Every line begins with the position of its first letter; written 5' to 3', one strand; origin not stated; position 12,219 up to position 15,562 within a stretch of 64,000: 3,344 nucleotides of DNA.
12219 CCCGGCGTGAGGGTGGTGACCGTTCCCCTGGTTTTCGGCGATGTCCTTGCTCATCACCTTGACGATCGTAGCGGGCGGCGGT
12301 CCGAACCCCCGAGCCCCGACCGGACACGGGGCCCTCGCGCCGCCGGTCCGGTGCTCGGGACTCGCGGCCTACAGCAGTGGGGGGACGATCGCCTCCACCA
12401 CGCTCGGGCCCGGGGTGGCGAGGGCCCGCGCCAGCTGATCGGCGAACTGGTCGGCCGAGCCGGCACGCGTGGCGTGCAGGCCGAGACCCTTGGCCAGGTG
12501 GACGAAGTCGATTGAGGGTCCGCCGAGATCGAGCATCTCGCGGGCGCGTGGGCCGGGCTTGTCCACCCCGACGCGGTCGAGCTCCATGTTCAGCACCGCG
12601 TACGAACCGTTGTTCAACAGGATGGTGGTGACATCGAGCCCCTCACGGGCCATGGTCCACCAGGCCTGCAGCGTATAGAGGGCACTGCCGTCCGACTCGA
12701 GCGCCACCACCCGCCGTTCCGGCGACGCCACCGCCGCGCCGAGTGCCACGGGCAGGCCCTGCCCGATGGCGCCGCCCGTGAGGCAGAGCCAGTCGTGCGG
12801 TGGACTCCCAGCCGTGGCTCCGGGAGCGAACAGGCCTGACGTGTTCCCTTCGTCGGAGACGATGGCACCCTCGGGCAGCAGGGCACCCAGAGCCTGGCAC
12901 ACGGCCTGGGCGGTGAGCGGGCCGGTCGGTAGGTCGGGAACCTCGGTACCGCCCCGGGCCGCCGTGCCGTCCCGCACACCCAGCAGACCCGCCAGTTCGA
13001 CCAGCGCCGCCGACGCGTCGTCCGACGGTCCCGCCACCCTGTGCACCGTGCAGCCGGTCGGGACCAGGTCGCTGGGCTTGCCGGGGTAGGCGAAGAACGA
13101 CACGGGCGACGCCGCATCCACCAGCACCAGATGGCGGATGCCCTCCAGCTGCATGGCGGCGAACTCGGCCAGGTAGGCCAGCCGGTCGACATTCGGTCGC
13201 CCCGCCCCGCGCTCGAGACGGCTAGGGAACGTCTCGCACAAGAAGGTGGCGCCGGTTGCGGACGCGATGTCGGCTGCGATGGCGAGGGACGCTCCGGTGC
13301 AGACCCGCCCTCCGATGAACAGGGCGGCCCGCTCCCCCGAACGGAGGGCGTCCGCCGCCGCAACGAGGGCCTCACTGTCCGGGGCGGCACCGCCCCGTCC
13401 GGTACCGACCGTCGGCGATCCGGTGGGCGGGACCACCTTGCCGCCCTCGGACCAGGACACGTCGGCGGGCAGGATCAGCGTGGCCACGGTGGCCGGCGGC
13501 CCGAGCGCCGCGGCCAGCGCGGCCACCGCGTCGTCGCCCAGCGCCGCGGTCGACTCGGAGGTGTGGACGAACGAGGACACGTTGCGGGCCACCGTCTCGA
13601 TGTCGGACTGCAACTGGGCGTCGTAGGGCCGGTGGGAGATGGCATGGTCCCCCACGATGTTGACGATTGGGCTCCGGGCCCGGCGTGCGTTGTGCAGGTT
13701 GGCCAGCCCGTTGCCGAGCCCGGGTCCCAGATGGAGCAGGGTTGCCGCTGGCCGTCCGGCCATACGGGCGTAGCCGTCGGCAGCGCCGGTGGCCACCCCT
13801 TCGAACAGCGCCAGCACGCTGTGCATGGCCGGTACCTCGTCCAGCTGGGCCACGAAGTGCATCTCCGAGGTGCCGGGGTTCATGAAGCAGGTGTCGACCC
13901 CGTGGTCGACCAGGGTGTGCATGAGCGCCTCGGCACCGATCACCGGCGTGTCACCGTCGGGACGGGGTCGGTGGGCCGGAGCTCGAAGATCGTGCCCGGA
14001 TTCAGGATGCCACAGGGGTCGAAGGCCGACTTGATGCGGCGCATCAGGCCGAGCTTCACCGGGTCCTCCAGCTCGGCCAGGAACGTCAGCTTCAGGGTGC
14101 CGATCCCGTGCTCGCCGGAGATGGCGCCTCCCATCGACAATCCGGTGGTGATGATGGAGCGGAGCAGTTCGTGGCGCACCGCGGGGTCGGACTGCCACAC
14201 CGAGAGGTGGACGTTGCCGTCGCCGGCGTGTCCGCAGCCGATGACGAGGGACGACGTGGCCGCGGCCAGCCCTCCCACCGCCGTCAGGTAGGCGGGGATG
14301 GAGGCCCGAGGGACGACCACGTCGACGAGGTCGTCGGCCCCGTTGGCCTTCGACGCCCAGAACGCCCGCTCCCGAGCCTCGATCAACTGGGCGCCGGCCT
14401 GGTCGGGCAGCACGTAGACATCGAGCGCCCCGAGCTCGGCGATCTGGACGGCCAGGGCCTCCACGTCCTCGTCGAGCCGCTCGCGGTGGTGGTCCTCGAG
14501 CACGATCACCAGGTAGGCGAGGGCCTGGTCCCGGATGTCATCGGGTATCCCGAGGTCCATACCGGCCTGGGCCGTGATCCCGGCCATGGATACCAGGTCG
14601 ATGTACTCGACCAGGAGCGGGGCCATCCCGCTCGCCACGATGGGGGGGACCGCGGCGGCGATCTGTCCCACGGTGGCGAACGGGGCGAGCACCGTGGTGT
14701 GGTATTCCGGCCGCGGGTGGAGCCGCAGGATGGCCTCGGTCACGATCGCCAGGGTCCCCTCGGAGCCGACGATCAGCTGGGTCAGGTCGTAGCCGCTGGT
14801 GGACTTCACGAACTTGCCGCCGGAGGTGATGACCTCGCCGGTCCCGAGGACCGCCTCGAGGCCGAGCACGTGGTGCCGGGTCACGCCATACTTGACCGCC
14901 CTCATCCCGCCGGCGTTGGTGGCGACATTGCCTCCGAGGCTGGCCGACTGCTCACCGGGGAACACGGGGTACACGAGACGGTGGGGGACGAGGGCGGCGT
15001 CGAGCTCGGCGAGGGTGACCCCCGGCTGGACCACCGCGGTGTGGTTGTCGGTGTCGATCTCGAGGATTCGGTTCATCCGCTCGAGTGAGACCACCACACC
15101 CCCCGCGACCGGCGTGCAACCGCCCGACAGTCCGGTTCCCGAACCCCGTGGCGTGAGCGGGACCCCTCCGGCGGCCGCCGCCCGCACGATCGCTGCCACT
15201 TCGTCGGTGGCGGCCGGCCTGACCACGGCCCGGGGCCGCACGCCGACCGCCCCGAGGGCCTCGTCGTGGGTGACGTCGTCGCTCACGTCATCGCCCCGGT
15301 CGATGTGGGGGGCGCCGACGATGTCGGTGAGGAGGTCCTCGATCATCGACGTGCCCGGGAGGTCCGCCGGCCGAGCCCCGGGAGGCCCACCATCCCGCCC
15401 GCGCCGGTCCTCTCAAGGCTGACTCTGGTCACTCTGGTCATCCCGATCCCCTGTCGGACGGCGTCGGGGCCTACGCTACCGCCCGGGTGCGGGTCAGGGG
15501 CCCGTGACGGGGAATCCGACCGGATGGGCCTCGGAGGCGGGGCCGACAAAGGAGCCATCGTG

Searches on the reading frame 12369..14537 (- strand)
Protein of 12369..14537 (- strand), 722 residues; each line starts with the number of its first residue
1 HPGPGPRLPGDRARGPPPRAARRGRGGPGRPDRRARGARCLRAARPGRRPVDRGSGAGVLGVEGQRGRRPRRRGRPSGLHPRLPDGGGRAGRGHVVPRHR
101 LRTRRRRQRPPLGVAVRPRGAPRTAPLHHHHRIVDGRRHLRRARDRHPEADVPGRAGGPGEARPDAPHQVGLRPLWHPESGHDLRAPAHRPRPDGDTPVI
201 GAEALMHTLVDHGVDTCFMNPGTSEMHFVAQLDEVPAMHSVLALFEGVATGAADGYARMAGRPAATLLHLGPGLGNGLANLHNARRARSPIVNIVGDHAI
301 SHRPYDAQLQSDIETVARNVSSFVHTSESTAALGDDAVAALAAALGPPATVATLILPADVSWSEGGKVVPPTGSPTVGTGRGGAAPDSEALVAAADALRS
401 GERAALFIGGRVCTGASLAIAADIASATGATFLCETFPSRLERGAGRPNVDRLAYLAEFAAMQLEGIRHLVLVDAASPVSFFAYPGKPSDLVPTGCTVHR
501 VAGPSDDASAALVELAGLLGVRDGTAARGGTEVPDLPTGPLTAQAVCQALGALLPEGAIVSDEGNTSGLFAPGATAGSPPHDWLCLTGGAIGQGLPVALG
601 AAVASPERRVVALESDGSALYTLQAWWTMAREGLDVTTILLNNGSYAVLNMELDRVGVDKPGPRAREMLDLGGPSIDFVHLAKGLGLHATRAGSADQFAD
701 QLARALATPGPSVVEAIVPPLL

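Call 72: search_protein_families(library=pfam, proteins=[window:12369-14537:-], max_evalue=0.001)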
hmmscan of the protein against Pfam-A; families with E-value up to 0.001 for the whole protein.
window:12369-14537:- (722 aa): 2 families
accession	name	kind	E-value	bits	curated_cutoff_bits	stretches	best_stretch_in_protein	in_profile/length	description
PF02776.23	TPP_enzyme_N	-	4.9e-29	101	26.8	1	201-308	3-109/119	Thiamine pyrophosphate enzyme, N-terminal TPP binding domain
PF02775.26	TPP_enzyme_C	-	1.6e-26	93.3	21.9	1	580-715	18-150/151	Thiamine pyrophosphate enzyme, C-terminal TPP binding domain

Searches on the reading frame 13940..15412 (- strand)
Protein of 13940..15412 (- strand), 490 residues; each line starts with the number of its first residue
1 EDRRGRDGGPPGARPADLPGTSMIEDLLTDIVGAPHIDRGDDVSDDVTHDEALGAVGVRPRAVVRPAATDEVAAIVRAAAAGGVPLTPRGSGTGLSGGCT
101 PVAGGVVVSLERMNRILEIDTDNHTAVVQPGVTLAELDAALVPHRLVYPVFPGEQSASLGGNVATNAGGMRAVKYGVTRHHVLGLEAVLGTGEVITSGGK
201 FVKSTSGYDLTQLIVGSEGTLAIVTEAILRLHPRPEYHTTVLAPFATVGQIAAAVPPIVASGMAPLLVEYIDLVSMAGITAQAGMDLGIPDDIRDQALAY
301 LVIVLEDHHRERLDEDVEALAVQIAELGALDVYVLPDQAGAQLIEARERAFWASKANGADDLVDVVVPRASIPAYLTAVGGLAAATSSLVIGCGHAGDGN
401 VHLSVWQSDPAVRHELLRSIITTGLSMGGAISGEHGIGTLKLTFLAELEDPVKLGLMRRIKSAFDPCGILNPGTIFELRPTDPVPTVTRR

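Call 72: search_protein_families(library=pfam, proteins=[window:13940-15412:-], max_evalue=0.001)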
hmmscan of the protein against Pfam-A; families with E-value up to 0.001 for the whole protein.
window:13940-15412:- (490 aa): 2 families
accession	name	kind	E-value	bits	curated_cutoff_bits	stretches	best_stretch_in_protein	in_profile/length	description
PF02913.24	FAD-oxidase_C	-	3.2e-48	165.1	21.2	1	235-474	2-247/248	FAD linked oxidases, C-terminal domain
PF01565.28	FAD_binding_4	-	1.6e-42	144.9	26.4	1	60-196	1-137/139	FAD binding domain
